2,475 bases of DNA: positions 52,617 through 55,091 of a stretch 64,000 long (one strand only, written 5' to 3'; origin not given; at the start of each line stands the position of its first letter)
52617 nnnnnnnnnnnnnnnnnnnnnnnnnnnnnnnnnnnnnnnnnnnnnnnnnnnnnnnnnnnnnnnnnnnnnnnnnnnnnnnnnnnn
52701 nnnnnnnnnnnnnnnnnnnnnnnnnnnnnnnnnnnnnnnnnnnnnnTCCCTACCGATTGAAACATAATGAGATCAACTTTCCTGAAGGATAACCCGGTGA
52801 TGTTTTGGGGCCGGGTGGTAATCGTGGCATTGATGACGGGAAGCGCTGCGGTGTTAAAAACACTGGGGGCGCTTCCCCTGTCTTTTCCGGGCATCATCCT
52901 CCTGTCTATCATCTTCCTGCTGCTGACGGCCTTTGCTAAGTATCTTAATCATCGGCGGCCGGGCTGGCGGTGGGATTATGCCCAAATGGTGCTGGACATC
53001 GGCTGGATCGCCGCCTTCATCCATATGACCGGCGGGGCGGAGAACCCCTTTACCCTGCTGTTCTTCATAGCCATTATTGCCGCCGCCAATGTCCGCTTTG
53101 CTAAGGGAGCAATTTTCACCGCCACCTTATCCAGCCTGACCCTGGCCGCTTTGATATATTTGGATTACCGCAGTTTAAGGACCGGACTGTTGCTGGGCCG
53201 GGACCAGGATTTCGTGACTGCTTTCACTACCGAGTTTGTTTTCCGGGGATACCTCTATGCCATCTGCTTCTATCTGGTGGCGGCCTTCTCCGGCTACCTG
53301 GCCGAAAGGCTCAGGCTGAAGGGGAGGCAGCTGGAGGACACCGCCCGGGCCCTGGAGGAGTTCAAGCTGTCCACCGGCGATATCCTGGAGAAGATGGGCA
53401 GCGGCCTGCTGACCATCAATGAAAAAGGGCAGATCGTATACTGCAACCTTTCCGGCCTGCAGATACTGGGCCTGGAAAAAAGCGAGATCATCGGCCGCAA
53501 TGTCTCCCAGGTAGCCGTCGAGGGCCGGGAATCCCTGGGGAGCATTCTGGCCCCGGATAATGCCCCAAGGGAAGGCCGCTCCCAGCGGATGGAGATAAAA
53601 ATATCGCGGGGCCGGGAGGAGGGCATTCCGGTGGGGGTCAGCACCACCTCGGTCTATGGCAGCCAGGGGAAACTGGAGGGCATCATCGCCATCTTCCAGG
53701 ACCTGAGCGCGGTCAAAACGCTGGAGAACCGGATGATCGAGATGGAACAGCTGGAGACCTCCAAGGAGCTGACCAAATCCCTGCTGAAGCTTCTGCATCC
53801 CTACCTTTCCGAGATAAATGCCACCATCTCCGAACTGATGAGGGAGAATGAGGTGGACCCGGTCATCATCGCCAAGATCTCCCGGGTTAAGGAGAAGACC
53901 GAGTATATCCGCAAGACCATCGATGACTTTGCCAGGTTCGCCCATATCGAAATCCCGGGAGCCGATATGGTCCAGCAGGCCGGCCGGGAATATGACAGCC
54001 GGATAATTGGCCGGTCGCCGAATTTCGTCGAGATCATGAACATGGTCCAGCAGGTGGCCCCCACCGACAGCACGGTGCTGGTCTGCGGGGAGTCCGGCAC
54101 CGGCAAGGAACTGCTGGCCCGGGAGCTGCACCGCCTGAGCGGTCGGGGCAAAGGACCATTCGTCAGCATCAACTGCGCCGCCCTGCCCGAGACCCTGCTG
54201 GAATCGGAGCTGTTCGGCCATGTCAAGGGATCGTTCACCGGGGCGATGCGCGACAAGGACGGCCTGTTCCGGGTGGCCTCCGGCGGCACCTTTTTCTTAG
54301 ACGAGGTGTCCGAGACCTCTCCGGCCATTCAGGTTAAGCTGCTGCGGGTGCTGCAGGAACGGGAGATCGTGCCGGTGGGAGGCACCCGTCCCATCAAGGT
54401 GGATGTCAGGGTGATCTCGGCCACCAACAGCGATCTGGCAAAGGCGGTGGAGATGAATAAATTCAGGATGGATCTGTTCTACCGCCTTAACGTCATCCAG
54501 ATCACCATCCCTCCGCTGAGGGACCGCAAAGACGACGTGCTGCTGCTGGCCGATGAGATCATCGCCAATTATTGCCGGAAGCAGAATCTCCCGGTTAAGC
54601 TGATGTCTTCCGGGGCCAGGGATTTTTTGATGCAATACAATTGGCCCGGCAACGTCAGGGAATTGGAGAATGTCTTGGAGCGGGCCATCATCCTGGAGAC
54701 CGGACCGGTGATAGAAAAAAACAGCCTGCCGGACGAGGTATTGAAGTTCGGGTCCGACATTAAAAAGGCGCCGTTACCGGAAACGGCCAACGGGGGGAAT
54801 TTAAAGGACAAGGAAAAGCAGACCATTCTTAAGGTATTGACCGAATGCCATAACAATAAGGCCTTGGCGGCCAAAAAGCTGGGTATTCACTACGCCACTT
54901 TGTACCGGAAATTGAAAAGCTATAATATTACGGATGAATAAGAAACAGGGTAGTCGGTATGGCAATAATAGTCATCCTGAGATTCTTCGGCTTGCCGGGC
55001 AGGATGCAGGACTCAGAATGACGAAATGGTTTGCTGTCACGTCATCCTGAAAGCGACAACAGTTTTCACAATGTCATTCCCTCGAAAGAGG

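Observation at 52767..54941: One-component membrane-embedded sigma-54 activator (PilS-like TM module fused directly to PAS-AAA+-HTH, no kinase and no receiver)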

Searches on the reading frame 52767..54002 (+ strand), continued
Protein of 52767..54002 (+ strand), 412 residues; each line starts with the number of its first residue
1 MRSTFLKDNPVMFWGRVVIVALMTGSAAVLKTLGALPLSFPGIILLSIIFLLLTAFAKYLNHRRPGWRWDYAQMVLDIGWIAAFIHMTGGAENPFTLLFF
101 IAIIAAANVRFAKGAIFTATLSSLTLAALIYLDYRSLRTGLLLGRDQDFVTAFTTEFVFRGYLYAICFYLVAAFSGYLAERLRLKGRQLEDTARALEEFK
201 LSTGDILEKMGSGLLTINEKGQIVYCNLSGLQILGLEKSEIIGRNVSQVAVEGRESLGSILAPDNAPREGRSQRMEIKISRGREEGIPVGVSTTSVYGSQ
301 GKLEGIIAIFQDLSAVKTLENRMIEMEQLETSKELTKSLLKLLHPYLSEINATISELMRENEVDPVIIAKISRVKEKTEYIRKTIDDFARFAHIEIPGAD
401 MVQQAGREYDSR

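Call 57: find_encoding_contigs(protein=P0031, flank=6000, max_places=2)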
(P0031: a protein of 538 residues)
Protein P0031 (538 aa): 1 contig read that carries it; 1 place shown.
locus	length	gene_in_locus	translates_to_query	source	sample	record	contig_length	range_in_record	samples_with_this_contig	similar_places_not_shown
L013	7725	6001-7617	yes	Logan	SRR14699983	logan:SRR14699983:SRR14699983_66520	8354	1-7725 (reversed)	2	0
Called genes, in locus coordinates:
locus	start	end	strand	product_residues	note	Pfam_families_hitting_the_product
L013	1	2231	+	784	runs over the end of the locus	PF01520:Amidase_3, PF13860:FlgD_ig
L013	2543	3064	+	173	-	-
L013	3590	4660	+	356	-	PF00437:T2SSE, PF13401:AAA_22 (faint)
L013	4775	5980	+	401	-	PF28597:T2SSF_N, PF00482:T2SSF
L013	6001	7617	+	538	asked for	PF25323:6TM_PilS, PF00989:PAS, PF08448:PAS_4, PF13426:PAS_9 (faint), PF00512:HisKA, PF02518:HATPase_c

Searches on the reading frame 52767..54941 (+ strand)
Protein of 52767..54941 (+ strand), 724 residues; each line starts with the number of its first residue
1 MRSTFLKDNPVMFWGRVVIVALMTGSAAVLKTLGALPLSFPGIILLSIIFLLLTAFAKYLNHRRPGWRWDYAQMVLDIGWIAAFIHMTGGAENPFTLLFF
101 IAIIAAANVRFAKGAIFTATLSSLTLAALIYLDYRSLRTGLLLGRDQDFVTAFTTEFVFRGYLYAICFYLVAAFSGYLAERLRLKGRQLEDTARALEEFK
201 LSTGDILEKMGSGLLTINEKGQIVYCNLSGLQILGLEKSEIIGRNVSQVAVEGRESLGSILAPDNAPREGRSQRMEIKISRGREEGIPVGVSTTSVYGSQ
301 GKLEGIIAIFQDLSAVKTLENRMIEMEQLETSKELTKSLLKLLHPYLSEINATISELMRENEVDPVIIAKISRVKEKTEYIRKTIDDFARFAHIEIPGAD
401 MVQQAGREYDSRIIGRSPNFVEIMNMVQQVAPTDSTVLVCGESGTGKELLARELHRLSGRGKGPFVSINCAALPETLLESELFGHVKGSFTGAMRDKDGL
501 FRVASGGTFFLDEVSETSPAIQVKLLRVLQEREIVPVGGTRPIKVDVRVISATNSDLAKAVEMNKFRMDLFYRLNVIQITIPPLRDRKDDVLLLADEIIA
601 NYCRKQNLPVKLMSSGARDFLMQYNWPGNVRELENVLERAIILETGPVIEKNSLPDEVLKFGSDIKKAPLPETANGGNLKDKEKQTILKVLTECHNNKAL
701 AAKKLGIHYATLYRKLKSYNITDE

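Call 3: search_protein_families(library=pfam, proteins=[window:52767-54941:+], max_evalue=1)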
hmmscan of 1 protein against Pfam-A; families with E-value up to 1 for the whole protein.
window:52767-54941:+ (724 aa): 25 families
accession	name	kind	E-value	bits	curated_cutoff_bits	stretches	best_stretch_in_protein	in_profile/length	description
PF00158.32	Sigma54_activat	-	5.1e-69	231.7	20.2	1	413-579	1-167/168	Sigma-54 interaction domain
PF25601.1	AAA_lid_14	-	6.4e-24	84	27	1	585-660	1-76/87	AAA+ ATPase lid domain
PF14532.12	Sigma54_activ_2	-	8.3e-20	71.9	25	1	414-584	1-138/138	Sigma-54 interaction domain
PF02954.25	HTH_8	-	2.6e-11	43.5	22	1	680-719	3-42/42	Bacterial regulatory protein, Fis family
PF13426.13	PAS_9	-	3.6e-11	43.7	27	1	213-314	3-102/103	PAS domain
PF07728.20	AAA_5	-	7.7e-11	42.6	22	1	437-555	2-123/139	AAA domain (dynein-related subfamily)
PF25323.1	6TM_PilS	-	3e-10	40.6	27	1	16-184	19-184/189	PilS-like transmembrane domain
PF00989.32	PAS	-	4.6e-10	39.9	22.6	1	206-312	6-112/113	PAS fold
PF08448.16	PAS_4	-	1.1e-06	29.3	23.1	1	207-316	1-108/110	PAS fold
PF13191.12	AAA_16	-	4.5e-05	24.4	32.6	1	413-487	2-83/167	AAA ATPase domain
PF07724.20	AAA_2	-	0.00034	21.1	27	1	435-561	4-131/166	AAA domain (Cdc48 subfamily)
PF13188.13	PAS_8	-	0.0011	19.2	21.8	1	206-247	6-48/65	PAS domain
PF13556.12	HTH_30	-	0.0015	18.7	27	1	688-717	5-34/59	PucR C-terminal helix-turn-helix domain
PF00004.35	AAA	-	0.0053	17.6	21.2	1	437-555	1-110/131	ATPase family associated with various cellular activities (AAA)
PF06745.19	ATPase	-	0.0086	15.9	26.6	1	429-452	14-37/231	KaiC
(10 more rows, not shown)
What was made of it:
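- On PilS sensor histidine kinase: E 3e-10, 40.6 bits against a cutoff of 27; covers profile positions 19-184 of 189 (call 3). PAS found by Pfam (call 3).
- Checked: Domains (Pfam, call 3):
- Architecture: call 3.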

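Call 4: search_protein_families(library=ncbifam, proteins=[window:52767-54941:+], max_evalue=0.1)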
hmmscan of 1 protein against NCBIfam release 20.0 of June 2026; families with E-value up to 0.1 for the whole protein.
window:52767-54941:+ (724 aa): 46 families (the best 25 are shown)
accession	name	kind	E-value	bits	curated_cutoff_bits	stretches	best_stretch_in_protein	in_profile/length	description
NF041552.1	TF_PrdR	equivalog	7.4e-112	374.5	795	2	404-720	260-577/577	sigma-54 dependent transcriptional regulator PrdR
TIGR01817.1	nifA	equivalog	3.2e-104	349.6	528.85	1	402-653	187-437/534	nif-specific transcriptional activator NifA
NF008469.0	PRK11361.1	equivalog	4.4e-100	335.6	714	1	316-722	51-457/461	acetoacetate metabolism transcriptional regulator AtoC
NF050807.1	TransRegFlbDCaul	equivalog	2.5e-97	326.6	750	1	349-720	56-439/454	sigma-54-dependent transcriptional regulator FlbD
NF003451.0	PRK05022.1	equivalog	5.2e-97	325.7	476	1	402-721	182-510/512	nitric oxide reductase transcriptional regulator NorR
TIGR02915.1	PEP_resp_reg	equivalog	5.6e-95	318.8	502.6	1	384-721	112-444/445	PEP-CTERM-box response regulator transcription factor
NF038308.1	RNA_repair_RtcR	equivalog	7.2e-92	308.9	650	1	385-720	154-517/530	RNA repair transcriptional activator RtcR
NF007689.0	PRK10365.1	equivalog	3.6e-90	302.9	760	1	390-716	120-439/441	sigma-54-dependent response regulator transcription factor ZraR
TIGR01818.1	ntrC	equivalog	8.4e-90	301.8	558.6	1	401-659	124-382/463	nitrogen regulation protein NR(I)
TIGR02329.1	propionate_PrpR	equivalog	9.5e-89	298.4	499.2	1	403-718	204-526/526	propionate catabolism operon regulatory protein PrpR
NF011695.0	PRK15115.1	equivalog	5.8e-86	289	763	1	380-718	104-435/445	two-component system response regulator GlrR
NF049963.1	RespRegFlgRCampy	domain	1.6e-84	284.2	750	1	404-721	127-429/429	fla regulon two-component system response regulator FlgR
TIGR02974.1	phageshock_pspF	equivalog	3.7e-84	282.8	443.55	1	413-642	1-231/336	phage shock protein operon transcriptional activator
NF011953.0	PRK15424.1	equivalog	7.7e-83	278.9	703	1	406-719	214-534/538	propionate catabolism operon regulatory protein PrpR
NF011958.0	PRK15429.1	equivalog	1.4e-80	271.8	830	1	412-722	380-687/692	formate hydrogenlyase transcriptional activator FlhA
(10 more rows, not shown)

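Call 23: predict_structure(alignment_id=A1)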
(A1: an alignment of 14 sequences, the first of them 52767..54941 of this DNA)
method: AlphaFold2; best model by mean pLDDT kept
length: 724 residues; sequences in the alignment: 14
mean_pLDDT: 58.4   pTM: 0.29
mean pLDDT of the five models: 58.4, 58.3, 56.1, 55.7, 53.4
residues with pLDDT >= 90: 0; 70-90: 255; 50-70: 210; < 50: 259
segments of 3 or more residues with pLDDT < 50: 1-7, 33-36, 90-121, 136-138, 140-164, 174-176, 178-182, 192-196, 198-201, 394-412, 434-436, 459-562, 564-577, 662-678
pLDDT, mean of each block of 10 residues (from residue 1): 44 61 59 56 78 77 67 63 59 44 38 45 50 50 41 43 49 50 50 48 58 83 84 76 82 79 73 79 74 81 83 76 69 68 72 69 67 74 66 42 31 52 64 51 57 52 35 28 23 23 29 30 33 27 26 39 41 47 67 77 78 82 70 78 80 76 35 39 80 79 73 76 53
secondary structure, 60 per line:
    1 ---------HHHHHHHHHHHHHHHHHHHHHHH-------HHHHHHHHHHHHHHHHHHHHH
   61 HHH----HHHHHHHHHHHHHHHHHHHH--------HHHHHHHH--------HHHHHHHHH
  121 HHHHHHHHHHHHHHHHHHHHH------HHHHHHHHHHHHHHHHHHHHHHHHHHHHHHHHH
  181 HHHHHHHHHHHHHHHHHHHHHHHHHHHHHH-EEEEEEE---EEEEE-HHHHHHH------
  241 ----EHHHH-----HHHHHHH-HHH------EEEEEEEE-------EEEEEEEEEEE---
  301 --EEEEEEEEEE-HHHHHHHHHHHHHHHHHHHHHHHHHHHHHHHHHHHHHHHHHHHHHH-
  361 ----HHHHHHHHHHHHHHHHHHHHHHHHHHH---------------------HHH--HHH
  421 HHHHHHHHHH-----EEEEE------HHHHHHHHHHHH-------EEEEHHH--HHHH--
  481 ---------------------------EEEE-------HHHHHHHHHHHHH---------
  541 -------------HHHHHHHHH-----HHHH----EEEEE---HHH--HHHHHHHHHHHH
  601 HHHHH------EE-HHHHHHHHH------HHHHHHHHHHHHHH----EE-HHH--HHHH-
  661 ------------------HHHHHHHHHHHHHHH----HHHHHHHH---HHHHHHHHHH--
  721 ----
elements in order (helices of 4 or more, strands of 3 or more residues): H10-32 H40-63 H68-87 H96-103 H112-141 H148-210 E212-218 E222-226 H228-234 H246-249 H255-261 E272-279 E287-297 E303-312 H314-359 H365-391 H418-430 E436-440 H447-458 E466-469 H475-478 E508-511 H519-531 H554-562 H568-571 E576-580 H589-605 H615-623 H630-643 H656-659 H679-693 H698-705 H709-718
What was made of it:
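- The full-length model is poor (pLDDT 58, call 23) and no oligomer was modelled.
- Tried and rejected: Full-length AlphaFold model: too poor (pLDDT 58) for domain packing or for fold search of the membrane or AAA+ parts (call 23).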

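Call 95: search_solved_structures(query=window:52767-54941:+, max_evalue=1e-20)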
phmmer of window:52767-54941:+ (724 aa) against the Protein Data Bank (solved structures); distinct sequences matched with E-value up to 1e-20: 35.
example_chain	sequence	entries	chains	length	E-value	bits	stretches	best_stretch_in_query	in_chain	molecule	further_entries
1ojl_A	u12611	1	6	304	4e-85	289.8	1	411-716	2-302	TRANSCRIPTIONAL REGULATORY PROTEIN ZRAR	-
9qq6_C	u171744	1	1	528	6.4e-79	269.3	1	409-721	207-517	Nif-specific regulatory protein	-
4l4u_A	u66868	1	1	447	4.6e-77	263.2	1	411-721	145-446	Transcriptional regulator (NtrC family)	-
26jl_A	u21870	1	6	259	5.9e-72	246.3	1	411-657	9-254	Flagellar regulatory protein A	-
6jdi_A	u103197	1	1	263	8.9e-70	239.1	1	413-657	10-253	Nitrogen assimilation regulatory protein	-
3dzd_A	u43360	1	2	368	1.4e-69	238.4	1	400-650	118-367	Transcriptional regulator (NtrC family)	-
1ny5_A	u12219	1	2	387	1.7e-69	238.2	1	411-654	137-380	transcriptional regulator (NtrC family)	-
1ny6_A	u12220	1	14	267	2.7e-69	237.5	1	412-654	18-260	transcriptional regulator (NtrC family)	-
4ly6_A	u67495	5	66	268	2.7e-69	237.5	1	412-654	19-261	Transcriptional regulator (NtrC family)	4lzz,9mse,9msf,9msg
8p53_C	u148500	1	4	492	3.1e-69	237.3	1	400-657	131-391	Transcriptional regulator FleQ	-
6j7e_A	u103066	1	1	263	4.4e-69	236.8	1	413-657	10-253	Nitrogen assimilation regulatory protein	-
7ejw_C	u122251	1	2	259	4.8e-69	236.7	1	413-656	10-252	Transcriptional regulator FleQ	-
5exp_A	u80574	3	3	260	4.9e-69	236.7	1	413-656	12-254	Transcriptional regulator FleQ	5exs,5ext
4qhs_A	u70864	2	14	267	5.6e-69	236.5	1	419-649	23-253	Flagellar regulatory protein C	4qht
8pb9_D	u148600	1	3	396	6e-69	236.4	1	400-656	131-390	Transcriptional regulator FleQ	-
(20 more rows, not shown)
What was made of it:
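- Closest known: NtrC1/DctD-type response-regulator enhancer-binding proteins. Same: The AAA+ and HTH core is closely related: PDB matches to ZraR, NtrC4 and NtrC1 at E 1e-69 to 4e-85 (call 95).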

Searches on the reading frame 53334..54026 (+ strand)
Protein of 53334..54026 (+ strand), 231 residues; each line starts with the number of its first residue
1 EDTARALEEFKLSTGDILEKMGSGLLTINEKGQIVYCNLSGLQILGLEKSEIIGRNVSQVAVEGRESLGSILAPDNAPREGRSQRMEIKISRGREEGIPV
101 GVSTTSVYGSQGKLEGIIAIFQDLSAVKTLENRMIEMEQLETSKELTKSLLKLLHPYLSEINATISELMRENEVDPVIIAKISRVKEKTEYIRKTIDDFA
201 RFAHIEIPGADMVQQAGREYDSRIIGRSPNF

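Call 87: predict_structure(alignment_id=A6)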
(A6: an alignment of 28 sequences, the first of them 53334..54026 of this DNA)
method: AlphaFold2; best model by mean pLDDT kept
length: 231 residues; sequences in the alignment: 28
mean_pLDDT: 77.2   pTM: 0.56
mean pLDDT of the five models: 77.2, 77.2, 77.1, 76.1, 75.0
residues with pLDDT >= 90: 55; 70-90: 128; 50-70: 18; < 50: 30
segments of 3 or more residues with pLDDT < 50: 207-231
pLDDT, mean of each block of 10 residues (from residue 1): 50 66 90 93 90 90 88 84 87 83 92 91 89 85 80 80 79 75 81 77 55 35 39 37
secondary structure, 60 per line:
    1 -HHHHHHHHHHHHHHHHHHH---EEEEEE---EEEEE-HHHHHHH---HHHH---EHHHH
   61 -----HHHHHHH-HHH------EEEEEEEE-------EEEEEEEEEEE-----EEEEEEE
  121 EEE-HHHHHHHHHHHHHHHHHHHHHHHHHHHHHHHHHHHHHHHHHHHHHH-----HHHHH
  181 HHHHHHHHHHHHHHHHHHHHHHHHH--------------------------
elements in order: H2-20 E24-29 E33-37 H39-45 H49-52 H57-60 H66-72 E83-90 E98-108 E114-123 H125-170 H176-205
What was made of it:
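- On PilR / NtrC-family response regulator: The preceding segment is helical DHp plus a disordered linker (calls 23, 87).
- No receiver: the PAS-to-AAA+ segment is two long helices followed by a disordered linker (calls 23, 87).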

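Call 89: fold_search(model_id=the predicted structure, library=pdb)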
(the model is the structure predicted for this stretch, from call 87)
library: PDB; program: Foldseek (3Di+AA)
matches with E <= 10: 1364; with E <= 0.001: 593
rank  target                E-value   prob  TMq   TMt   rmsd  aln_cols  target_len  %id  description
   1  8a3u                  1.1e-10  1.00  0.44  0.30   7.8       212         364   18  Crystal structure of a chimeric LOV-Histidine kinase SB2F1 (symmetrical variant, trigonal form with short c-axis) (released 2023-12-20)
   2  8a52_A                2.0e-10  1.00  0.44  0.31   7.4       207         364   18  Crystal structure of a chimeric LOV-Histidine kinase SB2F1 (asymmetrical variant, trigonal form with long c-axis) (released 2023-12-27)
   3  9a5d_A                4.3e-10  1.00  0.46  0.20   8.2       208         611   15  Integrative model of WALK-YYCH by crosslinking MS and deep learning (released 2024-09-18)
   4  8a7h_A                4.3e-10  1.00  0.40  0.28   8.1       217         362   16  Crystal structure of a chimeric LOV-Histidine kinase SB2F1-I66R mutant (light state; asymmetrical variant, trigonal fo (released 2024-01-10)
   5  8a7f_A                4.5e-10  1.00  0.41  0.29   7.9       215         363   17  Crystal structure of a chimeric LOV-Histidine kinase SB2F1-I66R mutant (asymmetrical variant, trigonal form with long  (released 2024-01-10)
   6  8a7f_B                6.5e-10  1.00  0.41  0.29   7.9       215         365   17  Crystal structure of a chimeric LOV-Histidine kinase SB2F1-I66R mutant (asymmetrical variant, trigonal form with long  (released 2024-01-10)
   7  8a6x_B                9.8e-10  1.00  0.45  0.31   7.7       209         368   18  Crystal structure of a chimeric LOV-Histidine kinase SB2F1 (asymmetrical variant, trigonal form with long c axis) (released 2024-01-10)
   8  4gcz_B                1.2e-08  1.00  0.40  0.28   8.5       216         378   17  Structure of a blue-light photoreceptor (released 2013-06-19)
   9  4gcz_A                2.5e-08  1.00  0.44  0.30   8.7       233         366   16  Structure of a blue-light photoreceptor (released 2013-06-19)
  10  7r5n_B                9.8e-08  1.00  0.46  0.67   5.0       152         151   17  Crystal structure of the full-length short LOV protein PF5-LOV from Pseudomonas fluorescens (dark state) (released 2023-08-23)
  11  7a6p_A                1.0e-07  1.00  0.47  0.70   4.3       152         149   18  Structural determinants underlying the adduct lifetime in a short LOV protein PpSB2-LOV (released 2021-03-10)
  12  9bgv_A                1.0e-07  1.00  0.41  0.14   5.1       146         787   19  DosP R97A straight form (released 2024-11-20)
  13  6pps_A                1.1e-07  1.00  0.40  0.37   5.4       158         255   18  A blue light illuminated LOV-PAS construct from the LOV-HK sensory protein from Brucella abortus (construct 15-273) (released 2020-07-15)
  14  6zj8_E                1.3e-07  1.00  0.42  0.68   5.1       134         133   19  Structure of the PAS domain from Bordetella pertussis BvgS (released 2020-11-11)
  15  9vf7_A                1.4e-07  1.00  0.42  0.64   4.7       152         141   24  Structure of Meiothermus ruber Mrub_1259 LOV domain with N- and C-terminal alpha helices (MrLOVe) (released 2025-06-25)
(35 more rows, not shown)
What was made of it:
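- The best PDB fold matches are PAS/LOV-histidine kinases across PAS plus DHp (call 89).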
